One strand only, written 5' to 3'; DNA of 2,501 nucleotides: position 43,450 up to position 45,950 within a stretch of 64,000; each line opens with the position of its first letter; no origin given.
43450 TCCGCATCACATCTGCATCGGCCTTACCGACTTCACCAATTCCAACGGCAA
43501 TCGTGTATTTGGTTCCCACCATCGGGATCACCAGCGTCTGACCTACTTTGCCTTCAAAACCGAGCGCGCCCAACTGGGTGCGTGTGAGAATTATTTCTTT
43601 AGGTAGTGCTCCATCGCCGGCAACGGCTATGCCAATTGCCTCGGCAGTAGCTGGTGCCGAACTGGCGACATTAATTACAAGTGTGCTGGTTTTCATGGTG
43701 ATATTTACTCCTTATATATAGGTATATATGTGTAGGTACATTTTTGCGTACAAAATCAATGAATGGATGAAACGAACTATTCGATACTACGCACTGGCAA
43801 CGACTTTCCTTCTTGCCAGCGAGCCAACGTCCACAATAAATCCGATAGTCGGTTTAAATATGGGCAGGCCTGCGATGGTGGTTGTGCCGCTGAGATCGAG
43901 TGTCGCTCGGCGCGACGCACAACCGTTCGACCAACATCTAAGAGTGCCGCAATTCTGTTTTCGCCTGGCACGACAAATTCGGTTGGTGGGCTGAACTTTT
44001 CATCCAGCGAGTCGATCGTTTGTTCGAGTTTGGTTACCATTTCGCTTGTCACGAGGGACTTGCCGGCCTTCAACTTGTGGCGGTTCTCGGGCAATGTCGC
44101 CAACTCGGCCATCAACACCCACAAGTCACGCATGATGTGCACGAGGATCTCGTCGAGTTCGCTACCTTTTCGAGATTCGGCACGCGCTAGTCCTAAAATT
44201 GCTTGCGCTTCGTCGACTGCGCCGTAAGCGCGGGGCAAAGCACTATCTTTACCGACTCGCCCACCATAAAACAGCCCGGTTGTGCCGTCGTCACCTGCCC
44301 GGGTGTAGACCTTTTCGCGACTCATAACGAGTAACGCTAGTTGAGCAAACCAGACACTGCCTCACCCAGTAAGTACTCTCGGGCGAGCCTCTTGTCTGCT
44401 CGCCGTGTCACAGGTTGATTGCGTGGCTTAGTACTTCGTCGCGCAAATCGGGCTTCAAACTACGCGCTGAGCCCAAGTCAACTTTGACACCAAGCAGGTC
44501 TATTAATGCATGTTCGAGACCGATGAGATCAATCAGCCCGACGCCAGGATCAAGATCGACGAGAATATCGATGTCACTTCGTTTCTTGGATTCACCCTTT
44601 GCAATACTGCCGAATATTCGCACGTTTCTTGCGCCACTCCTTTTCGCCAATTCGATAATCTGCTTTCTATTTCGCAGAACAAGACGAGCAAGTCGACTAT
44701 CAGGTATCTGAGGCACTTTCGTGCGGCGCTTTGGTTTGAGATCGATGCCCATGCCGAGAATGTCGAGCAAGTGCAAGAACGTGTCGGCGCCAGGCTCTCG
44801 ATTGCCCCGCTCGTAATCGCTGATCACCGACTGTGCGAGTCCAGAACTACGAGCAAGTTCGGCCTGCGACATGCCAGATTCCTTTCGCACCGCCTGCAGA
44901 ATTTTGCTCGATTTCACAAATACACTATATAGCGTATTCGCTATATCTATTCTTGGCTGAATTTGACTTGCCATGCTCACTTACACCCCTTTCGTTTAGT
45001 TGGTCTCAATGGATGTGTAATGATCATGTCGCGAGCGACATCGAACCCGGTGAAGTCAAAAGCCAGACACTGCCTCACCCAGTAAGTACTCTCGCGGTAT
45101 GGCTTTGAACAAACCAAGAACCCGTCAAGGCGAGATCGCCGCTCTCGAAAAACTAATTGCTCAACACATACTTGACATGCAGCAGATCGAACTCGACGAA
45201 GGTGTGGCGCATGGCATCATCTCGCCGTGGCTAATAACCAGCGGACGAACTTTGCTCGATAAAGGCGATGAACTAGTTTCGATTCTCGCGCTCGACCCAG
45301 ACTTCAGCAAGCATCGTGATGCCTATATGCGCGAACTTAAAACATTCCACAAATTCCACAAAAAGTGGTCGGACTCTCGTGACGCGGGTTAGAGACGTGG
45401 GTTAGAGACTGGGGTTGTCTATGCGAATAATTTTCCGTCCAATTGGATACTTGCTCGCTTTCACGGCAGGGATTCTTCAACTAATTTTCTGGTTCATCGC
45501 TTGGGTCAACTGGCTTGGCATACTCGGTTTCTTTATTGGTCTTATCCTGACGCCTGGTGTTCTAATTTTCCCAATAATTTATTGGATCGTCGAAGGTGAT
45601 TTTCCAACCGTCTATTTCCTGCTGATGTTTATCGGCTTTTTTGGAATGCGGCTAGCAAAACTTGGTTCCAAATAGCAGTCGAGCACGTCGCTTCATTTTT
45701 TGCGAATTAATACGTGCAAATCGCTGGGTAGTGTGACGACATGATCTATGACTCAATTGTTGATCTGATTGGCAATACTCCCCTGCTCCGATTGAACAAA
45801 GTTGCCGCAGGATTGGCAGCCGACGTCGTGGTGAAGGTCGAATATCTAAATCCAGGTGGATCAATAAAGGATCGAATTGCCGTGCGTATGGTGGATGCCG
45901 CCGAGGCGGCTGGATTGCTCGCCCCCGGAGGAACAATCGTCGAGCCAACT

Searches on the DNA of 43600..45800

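Call 58: search_rna_families(source=window, start=43600, end=45800, threshold=evalue, max_evalue=1)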
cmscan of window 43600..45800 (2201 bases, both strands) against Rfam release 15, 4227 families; matches with E-value up to 1: 0.
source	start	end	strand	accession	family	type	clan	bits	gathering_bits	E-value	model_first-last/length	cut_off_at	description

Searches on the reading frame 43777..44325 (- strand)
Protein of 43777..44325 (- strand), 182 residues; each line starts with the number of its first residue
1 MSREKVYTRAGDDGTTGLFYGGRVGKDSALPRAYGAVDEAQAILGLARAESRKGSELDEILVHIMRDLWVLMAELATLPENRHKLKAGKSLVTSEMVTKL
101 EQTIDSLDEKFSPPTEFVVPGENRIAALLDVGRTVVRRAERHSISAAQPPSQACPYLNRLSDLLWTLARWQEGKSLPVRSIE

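Call 4: search_protein_families(library=pfam, proteins=[window:43777-44325:-], max_evalue=1)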
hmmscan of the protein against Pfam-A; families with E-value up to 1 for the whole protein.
window:43777-44325:- (182 aa): 2 families
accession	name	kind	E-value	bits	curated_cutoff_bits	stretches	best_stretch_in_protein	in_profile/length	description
PF01923.23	Cob_adeno_trans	-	7.8e-48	163.2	24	1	6-170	1-170/171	Cobalamin adenosyltransferase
PF00392.27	GntR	-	0.0088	16.1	27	1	119-139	24-44/64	Bacterial regulatory proteins, gntR family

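Call 5: search_protein_families(library=ncbifam, proteins=[window:43777-44325:-], max_evalue=1)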
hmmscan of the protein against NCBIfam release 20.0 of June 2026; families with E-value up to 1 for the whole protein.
window:43777-44325:- (182 aa): 1 family
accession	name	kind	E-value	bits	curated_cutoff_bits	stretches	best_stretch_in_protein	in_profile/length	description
TIGR00636.1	PduO_Nterm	equivalog_domain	1.6e-39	135.3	108.45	1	7-174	1-162/171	cob(I)yrinic acid a,c-diamide adenosyltransferase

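Call 9: find_encoding_contigs(protein=window:43777-44325:-, flank=4000, max_places=10)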
Protein window:43777-44325:- (182 aa): 2 contigs read that carry it; 1 place shown.
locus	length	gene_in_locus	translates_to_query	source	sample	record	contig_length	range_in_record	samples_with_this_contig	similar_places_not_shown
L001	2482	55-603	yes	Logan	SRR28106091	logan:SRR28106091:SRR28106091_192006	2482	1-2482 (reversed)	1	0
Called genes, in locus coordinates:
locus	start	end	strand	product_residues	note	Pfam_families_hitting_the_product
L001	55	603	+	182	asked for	PF01923:Cob_adeno_trans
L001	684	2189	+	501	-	PF02789:Peptidase_M17_N, PF00883:Peptidase_M17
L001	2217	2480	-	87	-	?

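Call 22: find_related_loci(query=window:43777-44325:-, collection=genome_contigs, flank=4000)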
Query window:43777-44325:- (182 aa) in genome_contigs; peptide patterns used: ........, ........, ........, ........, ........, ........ (x = any residue, [..] = any of these).
599 stretches matched a pattern (row limit reached: there are more); 380 encode a relative of the query (tblastn E <= 1e-3); the best 80 are kept; 80 distinct loci.
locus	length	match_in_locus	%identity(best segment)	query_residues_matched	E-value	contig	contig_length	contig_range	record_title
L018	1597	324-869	89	1-182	2e-117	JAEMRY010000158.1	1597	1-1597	MAG: Ilumatobacteraceae bacterium isolate SupBloom_Metag_009 Bloom_2_NODE_91229_length_1597_cov_44.700389, whole genome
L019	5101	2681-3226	88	1-182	2e-109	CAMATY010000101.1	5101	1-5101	MAG: Ferrithrix thermotolerans DSM 19514 isolate MaH-04nov19-128 genome assembly, contig: MaH-04nov19-C38753, whole geno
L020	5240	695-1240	88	1-182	6e-109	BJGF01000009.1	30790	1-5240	Actinomycetes bacterium LBMAG_Actinobacteria_hypo.bin9_acIV DNA, sequence009, whole genome shotgun sequence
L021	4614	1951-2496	87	1-182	4e-107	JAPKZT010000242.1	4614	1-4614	MAG: Actinomycetota bacterium isolate LacPavin_0818_WC50_MAG_48_10 LacPavin_0818_WC50_scaffold_887442, whole genome shot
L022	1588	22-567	86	1-182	1e-114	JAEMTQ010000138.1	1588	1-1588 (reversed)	MAG: Ilumatobacteraceae bacterium isolate SupBloom_Metag_007 Bloom_5_S5_NODE_93886_length_1588_cov_21.901500, whole geno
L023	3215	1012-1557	87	1-182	3e-109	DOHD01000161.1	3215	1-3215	MAG TPA_asm: Acidimicrobium sp. isolate UBA8923 contig_7551, whole genome shotgun sequence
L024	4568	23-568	86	1-182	1e-106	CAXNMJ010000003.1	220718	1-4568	MAG: Ilumatobacteraceae bacterium isolate ZE-03apr19-LR-44 genome assembly, contig: ZE-03apr19-LR-C109, whole genome sho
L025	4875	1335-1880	86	1-182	2e-106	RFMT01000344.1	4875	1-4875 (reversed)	MAG: Acidimicrobiia bacterium isolate LLD_066 Lanier.contig168610.4875bp, whole genome shotgun sequence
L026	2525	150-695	86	1-182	6e-110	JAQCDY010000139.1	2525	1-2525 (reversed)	MAG: Actinomycetota bacterium isolate casp15-mb.93 NODE_50877_length_2525_cov_0.338417, whole genome shotgun sequence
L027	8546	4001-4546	86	1-182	4e-105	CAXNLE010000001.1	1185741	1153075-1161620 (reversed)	MAG: Ilumatobacteraceae bacterium isolate ME-04may21-LR-033 genome assembly, contig: ME-04may21-LR-C20, whole genome sho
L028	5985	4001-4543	83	1-181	4e-102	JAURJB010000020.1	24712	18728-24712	MAG: Acidimicrobiales bacterium isolate SFB_9D_100_35 NODE_20_length_24712_cov_3.057763, whole genome shotgun sequence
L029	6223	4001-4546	82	1-182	4e-102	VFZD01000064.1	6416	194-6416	MAG: Actinomycetota bacterium isolate M_DeepCast_50m_m2_117 M_DeepCast_50m_m2_117_Ga0194121_10022090, whole genome shotg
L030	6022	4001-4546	82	1-182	6e-102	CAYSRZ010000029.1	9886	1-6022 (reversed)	MAG TPA_asm: uncultured Acidimicrobium sp. isolate SRP193358_co1_309 genome assembly, contig: NODE_20376_length_9886_cov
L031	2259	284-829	82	1-182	2e-106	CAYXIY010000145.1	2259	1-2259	MAG TPA_asm: uncultured Acidimicrobium sp. isolate binchicken_co298_245 genome assembly, contig: NODE_110015_length_2259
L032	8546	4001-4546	82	1-182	1e-101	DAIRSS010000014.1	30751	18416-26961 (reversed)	MAG TPA_asm: Ilumatobacteraceae bacterium isolate CTOTU6238 NODE_105_length_30751_cov_13.653961, whole genome shotgun se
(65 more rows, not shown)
